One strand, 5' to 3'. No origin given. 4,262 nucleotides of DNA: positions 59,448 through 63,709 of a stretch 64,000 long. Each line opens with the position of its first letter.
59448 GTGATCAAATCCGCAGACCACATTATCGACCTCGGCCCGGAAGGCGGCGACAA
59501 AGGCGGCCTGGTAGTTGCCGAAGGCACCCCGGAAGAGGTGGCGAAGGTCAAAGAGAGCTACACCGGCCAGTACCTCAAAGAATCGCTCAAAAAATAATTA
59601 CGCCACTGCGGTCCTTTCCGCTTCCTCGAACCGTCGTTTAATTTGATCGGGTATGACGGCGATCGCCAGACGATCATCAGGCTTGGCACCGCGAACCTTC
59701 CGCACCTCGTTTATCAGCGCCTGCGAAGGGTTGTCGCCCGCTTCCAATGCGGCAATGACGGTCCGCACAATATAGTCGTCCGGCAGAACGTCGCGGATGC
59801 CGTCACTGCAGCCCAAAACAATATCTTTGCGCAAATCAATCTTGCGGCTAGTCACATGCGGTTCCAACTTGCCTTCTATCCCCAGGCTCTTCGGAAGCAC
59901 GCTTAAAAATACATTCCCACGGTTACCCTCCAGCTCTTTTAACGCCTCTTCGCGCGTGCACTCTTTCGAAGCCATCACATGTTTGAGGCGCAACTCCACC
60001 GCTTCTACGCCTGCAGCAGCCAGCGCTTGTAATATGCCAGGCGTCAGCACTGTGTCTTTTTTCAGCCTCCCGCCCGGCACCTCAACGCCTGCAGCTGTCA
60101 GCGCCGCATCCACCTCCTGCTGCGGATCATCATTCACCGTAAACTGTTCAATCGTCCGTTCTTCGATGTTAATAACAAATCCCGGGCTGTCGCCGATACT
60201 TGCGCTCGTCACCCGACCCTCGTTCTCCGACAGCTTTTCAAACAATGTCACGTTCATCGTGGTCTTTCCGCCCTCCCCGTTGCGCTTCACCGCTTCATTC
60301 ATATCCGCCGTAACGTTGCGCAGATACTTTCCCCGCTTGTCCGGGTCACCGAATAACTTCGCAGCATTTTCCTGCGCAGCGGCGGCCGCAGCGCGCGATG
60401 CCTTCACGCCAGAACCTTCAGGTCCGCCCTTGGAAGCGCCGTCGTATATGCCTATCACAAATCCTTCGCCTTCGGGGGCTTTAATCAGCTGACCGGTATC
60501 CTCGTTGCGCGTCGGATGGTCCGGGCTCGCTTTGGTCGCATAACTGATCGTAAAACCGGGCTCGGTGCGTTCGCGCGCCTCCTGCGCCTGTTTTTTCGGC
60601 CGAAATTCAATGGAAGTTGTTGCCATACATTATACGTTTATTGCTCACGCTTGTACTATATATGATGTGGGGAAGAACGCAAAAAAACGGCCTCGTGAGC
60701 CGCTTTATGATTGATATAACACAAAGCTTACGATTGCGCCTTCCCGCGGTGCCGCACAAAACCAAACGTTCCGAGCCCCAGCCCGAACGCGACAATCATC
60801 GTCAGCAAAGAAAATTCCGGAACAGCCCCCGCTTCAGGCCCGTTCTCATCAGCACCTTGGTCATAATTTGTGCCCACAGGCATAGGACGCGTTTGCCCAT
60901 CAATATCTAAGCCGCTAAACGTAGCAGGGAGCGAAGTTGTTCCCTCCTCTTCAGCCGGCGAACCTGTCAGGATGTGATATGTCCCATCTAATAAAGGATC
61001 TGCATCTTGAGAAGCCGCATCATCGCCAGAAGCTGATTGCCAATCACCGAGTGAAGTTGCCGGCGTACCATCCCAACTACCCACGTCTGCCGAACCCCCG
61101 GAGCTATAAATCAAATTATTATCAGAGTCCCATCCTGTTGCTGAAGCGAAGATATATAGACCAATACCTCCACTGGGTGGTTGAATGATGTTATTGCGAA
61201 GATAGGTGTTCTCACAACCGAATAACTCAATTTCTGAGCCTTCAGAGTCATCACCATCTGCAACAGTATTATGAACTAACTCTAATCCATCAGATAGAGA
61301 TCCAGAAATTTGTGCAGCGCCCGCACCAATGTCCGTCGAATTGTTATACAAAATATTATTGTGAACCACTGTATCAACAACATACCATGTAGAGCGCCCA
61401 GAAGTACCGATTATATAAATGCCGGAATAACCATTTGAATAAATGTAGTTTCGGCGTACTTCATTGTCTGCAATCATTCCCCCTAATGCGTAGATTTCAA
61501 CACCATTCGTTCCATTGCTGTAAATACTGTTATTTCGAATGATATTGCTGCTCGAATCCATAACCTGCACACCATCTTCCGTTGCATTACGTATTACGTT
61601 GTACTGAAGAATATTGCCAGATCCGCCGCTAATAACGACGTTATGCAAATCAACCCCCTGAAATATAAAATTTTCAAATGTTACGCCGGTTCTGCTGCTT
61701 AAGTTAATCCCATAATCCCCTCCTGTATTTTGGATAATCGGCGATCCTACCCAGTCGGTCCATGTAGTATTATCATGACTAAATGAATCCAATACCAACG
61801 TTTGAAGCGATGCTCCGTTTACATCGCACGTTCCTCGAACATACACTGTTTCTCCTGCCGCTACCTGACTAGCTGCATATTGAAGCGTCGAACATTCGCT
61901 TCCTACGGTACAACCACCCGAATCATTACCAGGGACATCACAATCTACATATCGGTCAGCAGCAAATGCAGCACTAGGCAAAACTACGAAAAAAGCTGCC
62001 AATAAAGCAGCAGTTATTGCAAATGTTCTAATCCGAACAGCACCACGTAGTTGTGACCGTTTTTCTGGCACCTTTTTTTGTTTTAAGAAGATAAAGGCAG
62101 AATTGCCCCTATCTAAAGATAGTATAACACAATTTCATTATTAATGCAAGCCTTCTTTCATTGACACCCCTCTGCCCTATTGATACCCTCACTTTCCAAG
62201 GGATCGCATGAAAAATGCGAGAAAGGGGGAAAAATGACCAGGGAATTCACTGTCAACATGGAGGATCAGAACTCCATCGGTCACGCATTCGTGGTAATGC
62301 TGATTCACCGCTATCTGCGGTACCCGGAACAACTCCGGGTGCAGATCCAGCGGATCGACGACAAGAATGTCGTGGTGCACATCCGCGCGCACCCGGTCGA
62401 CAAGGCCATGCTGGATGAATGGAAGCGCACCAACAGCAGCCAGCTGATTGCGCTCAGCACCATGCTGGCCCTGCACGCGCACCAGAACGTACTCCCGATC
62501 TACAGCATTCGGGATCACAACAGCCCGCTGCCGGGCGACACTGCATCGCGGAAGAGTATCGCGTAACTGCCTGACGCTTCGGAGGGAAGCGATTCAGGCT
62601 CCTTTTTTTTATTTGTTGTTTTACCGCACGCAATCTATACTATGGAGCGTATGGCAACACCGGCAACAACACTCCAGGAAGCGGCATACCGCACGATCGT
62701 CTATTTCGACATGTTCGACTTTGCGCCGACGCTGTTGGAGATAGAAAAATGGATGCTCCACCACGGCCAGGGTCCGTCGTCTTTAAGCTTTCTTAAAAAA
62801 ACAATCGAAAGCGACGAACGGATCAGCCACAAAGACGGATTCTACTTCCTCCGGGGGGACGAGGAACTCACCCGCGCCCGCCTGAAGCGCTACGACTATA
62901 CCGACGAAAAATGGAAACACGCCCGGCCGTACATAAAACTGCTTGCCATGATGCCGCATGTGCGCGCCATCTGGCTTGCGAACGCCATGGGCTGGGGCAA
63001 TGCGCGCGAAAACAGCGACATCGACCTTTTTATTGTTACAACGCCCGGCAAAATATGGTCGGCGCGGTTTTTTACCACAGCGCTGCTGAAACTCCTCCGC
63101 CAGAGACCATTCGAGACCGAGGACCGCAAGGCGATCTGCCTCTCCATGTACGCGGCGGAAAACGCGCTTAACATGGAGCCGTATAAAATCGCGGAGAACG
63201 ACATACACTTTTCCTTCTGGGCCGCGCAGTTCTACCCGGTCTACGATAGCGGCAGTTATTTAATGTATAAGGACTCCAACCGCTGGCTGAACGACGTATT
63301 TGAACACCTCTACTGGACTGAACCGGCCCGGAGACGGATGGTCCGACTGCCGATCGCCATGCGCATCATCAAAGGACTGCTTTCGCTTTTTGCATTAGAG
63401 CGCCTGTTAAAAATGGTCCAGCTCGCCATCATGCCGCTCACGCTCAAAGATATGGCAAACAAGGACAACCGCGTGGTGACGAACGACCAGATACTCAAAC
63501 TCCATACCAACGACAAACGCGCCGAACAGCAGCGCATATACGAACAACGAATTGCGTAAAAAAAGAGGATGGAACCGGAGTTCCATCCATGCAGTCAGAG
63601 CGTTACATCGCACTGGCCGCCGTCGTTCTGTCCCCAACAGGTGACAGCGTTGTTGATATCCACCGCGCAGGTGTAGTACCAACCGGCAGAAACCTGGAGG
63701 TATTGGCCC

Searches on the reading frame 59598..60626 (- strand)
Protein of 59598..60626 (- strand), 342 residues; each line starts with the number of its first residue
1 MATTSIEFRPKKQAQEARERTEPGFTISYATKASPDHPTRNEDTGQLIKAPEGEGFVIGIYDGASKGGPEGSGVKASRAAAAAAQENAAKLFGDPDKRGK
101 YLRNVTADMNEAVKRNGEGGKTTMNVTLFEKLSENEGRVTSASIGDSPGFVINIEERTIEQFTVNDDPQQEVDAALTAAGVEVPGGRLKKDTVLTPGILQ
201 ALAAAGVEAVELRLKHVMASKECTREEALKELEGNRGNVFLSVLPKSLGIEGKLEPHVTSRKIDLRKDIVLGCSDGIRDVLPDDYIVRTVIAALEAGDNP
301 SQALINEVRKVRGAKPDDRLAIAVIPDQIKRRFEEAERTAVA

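Call 99: find_encoding_contigs(protein=window:59598-60626:-, flank=10000, max_places=1)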
Protein window:59598-60626:- (342 aa): no gene with exactly this product is on record in the collection.

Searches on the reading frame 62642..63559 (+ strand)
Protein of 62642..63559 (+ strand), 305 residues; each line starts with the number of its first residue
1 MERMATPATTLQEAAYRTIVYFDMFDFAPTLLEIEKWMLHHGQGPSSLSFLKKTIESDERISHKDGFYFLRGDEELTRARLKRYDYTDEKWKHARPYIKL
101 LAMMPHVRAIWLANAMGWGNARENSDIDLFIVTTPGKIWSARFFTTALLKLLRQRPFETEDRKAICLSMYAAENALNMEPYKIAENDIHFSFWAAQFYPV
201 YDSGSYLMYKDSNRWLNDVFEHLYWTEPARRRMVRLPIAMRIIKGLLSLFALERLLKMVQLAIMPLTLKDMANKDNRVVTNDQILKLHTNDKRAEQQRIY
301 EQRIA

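Call 97: find_encoding_contigs(protein=window:62642-63559:+, flank=10000, max_places=1)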
Protein window:62642-63559:+ (305 aa): no gene with exactly this product is on record in the collection.
